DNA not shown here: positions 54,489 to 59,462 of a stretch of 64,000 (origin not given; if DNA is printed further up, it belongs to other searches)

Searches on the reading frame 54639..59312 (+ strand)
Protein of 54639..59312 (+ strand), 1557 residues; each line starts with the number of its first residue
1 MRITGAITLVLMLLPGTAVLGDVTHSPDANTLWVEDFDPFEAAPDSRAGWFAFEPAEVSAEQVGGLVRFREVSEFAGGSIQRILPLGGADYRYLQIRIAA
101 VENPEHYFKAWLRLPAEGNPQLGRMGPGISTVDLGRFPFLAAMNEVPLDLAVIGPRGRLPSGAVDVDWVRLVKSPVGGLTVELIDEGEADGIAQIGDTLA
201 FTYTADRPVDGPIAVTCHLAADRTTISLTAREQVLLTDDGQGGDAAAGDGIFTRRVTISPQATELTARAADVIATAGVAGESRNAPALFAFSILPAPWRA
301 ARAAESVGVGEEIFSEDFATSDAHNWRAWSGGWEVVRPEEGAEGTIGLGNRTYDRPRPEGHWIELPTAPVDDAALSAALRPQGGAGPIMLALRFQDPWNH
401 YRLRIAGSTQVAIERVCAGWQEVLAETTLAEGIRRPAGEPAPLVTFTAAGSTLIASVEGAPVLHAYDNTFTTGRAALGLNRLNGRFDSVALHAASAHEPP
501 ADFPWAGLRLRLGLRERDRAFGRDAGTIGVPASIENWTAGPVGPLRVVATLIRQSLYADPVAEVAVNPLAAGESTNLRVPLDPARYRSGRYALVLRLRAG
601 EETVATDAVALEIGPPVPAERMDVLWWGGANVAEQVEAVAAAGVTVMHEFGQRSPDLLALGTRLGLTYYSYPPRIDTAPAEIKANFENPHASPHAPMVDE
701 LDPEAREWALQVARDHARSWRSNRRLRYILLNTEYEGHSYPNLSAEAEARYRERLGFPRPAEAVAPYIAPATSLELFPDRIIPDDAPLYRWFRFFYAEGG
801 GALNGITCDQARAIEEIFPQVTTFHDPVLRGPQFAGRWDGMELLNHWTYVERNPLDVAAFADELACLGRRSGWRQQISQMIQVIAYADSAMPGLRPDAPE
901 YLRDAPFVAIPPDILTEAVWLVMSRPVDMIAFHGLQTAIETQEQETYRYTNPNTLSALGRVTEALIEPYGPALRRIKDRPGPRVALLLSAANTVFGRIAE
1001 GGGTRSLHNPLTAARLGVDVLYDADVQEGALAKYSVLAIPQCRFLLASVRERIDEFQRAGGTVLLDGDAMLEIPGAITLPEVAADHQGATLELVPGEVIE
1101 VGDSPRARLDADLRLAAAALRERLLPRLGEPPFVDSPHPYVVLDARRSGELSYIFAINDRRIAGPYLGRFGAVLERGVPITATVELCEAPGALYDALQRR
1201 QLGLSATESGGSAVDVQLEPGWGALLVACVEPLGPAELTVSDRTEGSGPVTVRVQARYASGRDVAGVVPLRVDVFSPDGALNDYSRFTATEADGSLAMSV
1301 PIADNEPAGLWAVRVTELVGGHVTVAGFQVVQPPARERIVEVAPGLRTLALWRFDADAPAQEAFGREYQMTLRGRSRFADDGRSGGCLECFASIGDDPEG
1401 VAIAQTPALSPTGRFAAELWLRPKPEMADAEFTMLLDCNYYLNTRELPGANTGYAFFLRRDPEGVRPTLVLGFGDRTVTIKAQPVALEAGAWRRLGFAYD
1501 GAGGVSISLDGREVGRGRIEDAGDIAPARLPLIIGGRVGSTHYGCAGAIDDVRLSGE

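Call 13: search_protein_families(library=pfam, proteins=[window:54639-59312:+], max_evalue=0.001)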
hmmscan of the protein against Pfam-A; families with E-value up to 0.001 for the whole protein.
window:54639-59312:+ (1557 aa): 2 families
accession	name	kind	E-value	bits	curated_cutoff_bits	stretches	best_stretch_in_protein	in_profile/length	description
PF13385.13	Laminin_G_3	-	1.2e-09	38.9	27.6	1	1401-1555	7-141/151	Concanavalin A-like lectin/glucanases superfamily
PF01835.25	MG2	-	0.00075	20.3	32.8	0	1250-1330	17-96/96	MG2 domain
